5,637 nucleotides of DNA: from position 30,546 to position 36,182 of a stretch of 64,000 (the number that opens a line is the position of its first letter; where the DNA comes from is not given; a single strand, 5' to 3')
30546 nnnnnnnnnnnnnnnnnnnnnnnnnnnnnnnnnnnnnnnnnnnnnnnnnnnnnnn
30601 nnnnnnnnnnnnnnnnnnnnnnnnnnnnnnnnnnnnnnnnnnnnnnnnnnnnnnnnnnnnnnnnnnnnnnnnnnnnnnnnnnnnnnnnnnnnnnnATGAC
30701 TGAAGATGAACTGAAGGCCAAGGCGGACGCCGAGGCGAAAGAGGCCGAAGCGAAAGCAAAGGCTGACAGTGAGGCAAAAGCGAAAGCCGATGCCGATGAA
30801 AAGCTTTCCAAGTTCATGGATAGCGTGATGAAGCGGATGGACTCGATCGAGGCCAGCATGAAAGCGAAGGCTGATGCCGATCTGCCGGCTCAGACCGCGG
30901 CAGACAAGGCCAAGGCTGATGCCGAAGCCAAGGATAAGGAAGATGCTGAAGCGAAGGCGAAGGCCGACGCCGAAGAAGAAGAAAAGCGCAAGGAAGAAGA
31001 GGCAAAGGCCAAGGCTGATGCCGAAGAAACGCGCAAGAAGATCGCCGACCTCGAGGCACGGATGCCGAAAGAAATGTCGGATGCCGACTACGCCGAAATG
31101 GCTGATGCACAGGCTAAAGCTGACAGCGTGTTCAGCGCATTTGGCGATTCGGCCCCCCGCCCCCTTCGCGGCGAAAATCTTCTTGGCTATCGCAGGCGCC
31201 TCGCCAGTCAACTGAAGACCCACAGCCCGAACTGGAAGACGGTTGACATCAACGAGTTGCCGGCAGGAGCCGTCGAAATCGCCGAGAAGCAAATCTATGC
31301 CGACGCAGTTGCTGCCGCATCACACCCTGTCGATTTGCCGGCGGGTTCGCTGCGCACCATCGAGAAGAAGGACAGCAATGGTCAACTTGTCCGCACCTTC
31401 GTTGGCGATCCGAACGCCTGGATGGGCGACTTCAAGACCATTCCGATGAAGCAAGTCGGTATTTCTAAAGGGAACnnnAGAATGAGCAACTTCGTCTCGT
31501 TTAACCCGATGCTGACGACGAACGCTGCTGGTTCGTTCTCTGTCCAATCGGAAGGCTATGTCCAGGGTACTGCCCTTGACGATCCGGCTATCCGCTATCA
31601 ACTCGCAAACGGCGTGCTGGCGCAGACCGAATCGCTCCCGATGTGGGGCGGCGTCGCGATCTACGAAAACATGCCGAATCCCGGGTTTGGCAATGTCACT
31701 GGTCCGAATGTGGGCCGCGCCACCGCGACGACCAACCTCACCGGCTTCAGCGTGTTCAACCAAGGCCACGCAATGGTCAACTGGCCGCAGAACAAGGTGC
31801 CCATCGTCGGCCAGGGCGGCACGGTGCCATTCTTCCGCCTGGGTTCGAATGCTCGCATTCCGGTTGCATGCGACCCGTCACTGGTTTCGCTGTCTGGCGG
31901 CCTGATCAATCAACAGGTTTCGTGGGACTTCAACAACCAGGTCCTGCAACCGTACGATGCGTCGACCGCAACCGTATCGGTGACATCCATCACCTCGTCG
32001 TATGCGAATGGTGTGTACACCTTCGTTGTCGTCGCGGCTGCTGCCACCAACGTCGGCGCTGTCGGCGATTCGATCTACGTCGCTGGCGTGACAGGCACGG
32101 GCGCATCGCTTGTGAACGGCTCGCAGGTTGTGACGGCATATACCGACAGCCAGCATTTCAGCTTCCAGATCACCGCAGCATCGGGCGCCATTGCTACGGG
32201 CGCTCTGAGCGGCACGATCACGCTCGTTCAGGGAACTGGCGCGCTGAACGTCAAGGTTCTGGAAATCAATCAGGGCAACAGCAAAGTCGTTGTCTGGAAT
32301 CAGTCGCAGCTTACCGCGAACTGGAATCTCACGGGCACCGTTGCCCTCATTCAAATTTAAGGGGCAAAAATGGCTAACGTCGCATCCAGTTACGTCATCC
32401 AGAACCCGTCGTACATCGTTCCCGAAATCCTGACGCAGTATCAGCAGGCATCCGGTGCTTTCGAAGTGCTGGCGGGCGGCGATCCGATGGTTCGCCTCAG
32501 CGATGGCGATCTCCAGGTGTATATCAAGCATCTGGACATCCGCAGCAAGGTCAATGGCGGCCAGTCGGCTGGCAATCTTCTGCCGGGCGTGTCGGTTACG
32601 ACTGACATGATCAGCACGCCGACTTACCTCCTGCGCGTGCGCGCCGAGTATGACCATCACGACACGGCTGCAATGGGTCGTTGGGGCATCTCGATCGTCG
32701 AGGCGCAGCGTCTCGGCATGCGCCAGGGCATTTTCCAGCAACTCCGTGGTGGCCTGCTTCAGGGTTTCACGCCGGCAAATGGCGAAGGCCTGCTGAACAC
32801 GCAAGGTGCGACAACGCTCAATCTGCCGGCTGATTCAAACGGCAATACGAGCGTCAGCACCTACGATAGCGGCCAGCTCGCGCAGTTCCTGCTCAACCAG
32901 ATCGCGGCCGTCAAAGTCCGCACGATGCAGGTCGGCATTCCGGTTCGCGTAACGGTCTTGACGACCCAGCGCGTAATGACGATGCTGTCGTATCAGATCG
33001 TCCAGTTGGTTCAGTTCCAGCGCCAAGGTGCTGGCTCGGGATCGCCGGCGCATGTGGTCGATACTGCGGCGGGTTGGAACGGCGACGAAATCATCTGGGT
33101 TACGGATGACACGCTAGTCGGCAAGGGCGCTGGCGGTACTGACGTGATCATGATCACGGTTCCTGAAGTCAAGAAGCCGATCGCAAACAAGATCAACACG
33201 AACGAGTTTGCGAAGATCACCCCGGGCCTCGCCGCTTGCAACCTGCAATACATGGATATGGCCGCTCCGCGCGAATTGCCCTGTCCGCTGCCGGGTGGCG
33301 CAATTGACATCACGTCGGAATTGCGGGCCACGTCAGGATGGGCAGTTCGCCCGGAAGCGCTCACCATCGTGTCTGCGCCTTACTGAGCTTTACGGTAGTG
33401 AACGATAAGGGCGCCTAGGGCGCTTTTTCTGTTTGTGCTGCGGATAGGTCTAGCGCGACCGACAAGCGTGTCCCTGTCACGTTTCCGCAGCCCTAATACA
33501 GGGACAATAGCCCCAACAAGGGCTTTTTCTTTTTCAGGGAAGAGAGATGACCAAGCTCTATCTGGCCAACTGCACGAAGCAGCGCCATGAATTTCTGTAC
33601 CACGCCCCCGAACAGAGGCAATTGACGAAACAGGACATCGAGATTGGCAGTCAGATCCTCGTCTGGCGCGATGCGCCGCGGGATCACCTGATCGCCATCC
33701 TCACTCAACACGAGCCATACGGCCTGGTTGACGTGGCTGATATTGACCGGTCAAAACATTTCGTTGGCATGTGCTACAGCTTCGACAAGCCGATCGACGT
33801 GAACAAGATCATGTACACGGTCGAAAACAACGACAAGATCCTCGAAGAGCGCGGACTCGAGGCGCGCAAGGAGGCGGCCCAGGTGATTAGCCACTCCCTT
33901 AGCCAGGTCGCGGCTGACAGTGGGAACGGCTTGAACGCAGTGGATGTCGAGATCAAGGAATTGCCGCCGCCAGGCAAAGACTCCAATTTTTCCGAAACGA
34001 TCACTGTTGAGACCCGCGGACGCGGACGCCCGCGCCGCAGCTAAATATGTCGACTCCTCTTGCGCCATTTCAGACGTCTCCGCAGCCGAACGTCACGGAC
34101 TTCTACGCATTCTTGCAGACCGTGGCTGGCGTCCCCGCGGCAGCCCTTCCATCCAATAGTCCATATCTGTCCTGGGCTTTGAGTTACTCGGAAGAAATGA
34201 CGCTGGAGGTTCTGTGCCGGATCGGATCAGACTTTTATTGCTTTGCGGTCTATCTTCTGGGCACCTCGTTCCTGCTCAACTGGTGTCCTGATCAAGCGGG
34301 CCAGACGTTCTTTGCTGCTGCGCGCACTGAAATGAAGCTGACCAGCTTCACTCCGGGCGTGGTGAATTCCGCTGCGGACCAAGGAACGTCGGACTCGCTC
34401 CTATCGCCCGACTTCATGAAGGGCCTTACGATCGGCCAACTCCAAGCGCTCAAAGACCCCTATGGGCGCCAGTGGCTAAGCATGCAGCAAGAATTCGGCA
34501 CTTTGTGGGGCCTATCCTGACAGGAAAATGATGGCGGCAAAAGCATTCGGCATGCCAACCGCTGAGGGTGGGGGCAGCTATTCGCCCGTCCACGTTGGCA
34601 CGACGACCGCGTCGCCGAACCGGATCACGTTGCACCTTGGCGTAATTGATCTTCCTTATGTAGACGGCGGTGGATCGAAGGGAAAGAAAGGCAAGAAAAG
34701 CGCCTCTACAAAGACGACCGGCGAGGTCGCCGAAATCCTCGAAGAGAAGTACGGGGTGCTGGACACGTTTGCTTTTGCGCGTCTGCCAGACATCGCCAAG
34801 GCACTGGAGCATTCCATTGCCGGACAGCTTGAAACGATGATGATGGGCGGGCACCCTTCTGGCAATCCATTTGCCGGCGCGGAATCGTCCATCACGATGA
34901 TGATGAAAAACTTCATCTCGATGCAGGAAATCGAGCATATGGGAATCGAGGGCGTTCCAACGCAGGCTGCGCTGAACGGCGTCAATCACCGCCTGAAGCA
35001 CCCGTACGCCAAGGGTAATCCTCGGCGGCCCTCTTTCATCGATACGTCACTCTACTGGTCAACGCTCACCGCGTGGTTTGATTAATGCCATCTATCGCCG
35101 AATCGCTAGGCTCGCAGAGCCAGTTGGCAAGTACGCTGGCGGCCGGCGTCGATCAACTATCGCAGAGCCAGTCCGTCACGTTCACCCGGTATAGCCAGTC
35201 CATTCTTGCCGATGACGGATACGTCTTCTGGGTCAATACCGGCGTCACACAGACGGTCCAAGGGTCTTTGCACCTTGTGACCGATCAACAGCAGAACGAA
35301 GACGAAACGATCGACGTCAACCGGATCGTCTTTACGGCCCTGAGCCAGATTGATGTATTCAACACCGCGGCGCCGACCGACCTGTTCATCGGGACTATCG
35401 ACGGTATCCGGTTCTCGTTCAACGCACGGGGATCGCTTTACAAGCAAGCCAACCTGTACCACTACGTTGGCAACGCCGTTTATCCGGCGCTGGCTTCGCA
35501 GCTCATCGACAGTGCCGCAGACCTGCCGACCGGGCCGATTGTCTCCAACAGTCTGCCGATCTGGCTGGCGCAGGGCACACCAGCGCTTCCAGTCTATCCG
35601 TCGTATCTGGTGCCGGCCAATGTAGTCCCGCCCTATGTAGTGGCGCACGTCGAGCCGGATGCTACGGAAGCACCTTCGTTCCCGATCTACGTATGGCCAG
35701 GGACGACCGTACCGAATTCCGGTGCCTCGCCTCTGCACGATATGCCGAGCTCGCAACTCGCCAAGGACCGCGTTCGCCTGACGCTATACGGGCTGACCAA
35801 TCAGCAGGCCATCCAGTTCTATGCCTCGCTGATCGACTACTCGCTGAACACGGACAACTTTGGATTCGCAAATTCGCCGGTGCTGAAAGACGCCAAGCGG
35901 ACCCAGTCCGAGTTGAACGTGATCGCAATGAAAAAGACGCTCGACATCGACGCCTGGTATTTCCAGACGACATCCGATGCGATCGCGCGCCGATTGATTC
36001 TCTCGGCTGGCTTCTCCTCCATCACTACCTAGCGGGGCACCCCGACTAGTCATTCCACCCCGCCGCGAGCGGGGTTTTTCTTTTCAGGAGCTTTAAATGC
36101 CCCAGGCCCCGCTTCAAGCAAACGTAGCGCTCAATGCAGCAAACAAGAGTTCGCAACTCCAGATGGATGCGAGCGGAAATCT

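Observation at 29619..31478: Nudix hydrolase fused to the head scaffold/prohead-protease-like protein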

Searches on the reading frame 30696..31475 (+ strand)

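Call 10: search_protein_families(library=pfam, proteins=[window:30696-31475:+], max_evalue=10)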
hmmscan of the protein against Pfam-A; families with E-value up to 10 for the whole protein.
seq(260 aa): 1 family
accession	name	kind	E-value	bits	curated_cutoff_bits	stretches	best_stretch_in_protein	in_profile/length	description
PF20185.3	DUF6548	-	2.6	8.3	27.3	1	29-101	74-138/164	Family of unknown function (DUF6548)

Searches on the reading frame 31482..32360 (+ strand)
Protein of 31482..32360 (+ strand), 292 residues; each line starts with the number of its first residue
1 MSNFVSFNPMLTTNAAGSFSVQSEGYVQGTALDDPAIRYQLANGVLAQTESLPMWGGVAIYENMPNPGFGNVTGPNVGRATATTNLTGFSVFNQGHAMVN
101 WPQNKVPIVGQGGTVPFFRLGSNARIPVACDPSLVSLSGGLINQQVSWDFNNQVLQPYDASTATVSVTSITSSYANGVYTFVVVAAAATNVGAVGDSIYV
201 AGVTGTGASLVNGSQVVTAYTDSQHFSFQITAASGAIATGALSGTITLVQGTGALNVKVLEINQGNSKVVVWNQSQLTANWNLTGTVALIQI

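Call 3: search_protein_families(library=pfam, proteins=[window:31482-32360:+], max_evalue=0.01)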
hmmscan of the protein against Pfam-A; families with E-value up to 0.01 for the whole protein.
window:31482-32360:+ (292 aa): 0 families

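Call 4: search_protein_families(library=phrogs, proteins=[window:31482-32360:+], max_evalue=0.001)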
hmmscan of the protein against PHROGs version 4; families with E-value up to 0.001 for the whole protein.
window:31482-32360:+ (292 aa): 1 family
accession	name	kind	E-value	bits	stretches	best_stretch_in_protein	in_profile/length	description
phrog_6268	-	unknown function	3.8e-56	190.9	1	5-292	4-211/211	-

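Call 33: search_protein_families(library=ncbifam, proteins=[window:31482-32357:+], max_evalue=0.01)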
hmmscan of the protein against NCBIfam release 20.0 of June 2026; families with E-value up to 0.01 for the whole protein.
window:31482-32357:+ (292 aa): 0 families

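Call 88: search_protein_families(library=pfam, proteins=[window:31482-32357:+], max_evalue=0.1)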
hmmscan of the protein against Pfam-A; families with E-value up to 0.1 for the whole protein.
window:31482-32357:+ (292 aa): 0 families

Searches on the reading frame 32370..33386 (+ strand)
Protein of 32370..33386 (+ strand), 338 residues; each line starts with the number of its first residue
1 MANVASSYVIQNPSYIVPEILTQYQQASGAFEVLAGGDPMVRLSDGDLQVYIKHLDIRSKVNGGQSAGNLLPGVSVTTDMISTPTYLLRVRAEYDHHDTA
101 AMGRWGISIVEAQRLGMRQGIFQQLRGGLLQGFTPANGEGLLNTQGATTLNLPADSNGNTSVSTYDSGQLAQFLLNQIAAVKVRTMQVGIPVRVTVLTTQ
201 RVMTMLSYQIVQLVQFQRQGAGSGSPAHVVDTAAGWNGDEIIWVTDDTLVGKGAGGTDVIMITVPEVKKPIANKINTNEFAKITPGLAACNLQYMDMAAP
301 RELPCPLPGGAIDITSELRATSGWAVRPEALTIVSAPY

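Call 3: search_protein_families(library=pfam, proteins=[window:32370-33386:+], max_evalue=0.01)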
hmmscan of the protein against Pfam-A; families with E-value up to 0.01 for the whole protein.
window:32370-33386:+ (338 aa): 1 family
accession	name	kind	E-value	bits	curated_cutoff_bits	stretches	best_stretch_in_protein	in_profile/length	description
PF09950.15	Major_capside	-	3.7e-06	26.9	26.8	1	67-200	9-142/251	Major capsid protein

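Call 4: search_protein_families(library=phrogs, proteins=[window:32370-33386:+], max_evalue=0.001)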
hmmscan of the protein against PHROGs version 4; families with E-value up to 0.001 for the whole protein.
window:32370-33386:+ (338 aa): 2 families
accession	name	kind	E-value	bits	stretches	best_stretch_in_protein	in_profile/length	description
phrog_6671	-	unknown function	9.5e-139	463.2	1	1-338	1-341/343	-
phrog_264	-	head and packaging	2.8e-06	27.5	1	70-189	89-207/321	major head protein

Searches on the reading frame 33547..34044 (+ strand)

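Call 3: search_protein_families(library=pfam, proteins=[window:33547-34044:+], max_evalue=0.01)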
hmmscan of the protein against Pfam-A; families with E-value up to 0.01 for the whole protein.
window:33547-34044:+ (165 aa): 0 families

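Call 4: search_protein_families(library=phrogs, proteins=[window:33547-34044:+], max_evalue=0.001)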
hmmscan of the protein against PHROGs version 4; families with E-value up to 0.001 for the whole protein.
window:33547-34044:+ (165 aa): 1 family
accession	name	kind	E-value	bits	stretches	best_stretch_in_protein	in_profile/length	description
phrog_6737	-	unknown function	3.2e-36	125.8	1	3-137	2-137/163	-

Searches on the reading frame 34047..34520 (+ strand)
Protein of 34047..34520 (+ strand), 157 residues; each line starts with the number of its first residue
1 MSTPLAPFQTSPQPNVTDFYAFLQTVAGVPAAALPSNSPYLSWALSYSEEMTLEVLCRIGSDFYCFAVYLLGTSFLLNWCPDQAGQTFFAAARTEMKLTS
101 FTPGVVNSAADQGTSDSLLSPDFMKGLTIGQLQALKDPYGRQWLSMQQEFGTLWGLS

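Call 3: search_protein_families(library=pfam, proteins=[window:34047-34520:+], max_evalue=0.01)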
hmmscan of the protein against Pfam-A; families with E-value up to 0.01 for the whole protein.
window:34047-34520:+ (157 aa): 0 families

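Call 4: search_protein_families(library=phrogs, proteins=[window:34047-34520:+], max_evalue=0.001)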
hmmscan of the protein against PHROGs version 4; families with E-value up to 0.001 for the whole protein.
window:34047-34520:+ (157 aa): 1 family
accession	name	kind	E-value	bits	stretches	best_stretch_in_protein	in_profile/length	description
phrog_6356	-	unknown function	4.6e-33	115.4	1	13-157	4-144/145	-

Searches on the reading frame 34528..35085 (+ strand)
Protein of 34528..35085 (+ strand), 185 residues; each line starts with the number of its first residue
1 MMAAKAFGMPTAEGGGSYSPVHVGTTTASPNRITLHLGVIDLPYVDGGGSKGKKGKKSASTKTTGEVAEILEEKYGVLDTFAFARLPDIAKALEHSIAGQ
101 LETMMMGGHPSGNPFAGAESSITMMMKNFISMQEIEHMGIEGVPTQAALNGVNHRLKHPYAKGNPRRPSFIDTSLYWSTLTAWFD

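Call 3: search_protein_families(library=pfam, proteins=[window:34528-35085:+], max_evalue=0.01)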
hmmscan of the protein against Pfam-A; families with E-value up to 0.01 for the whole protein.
window:34528-35085:+ (185 aa): 0 families

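Call 4: search_protein_families(library=phrogs, proteins=[window:34528-35085:+], max_evalue=0.001)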
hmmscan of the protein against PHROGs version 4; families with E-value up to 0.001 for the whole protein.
window:34528-35085:+ (185 aa): 1 family
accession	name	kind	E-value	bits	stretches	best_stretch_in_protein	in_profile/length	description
phrog_6560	-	unknown function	1e-36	127.3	1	33-185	1-139/144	-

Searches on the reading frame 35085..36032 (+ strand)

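Call 50: search_protein_families(library=phrogs, proteins=[window:35085-36032:+], max_evalue=0.00001)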
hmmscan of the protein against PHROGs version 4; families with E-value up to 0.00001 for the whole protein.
window:35085-36032:+ (315 aa): 1 family
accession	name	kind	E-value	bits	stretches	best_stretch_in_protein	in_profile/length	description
phrog_6359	-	unknown function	3.6e-85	286.7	1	1-308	1-304/312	-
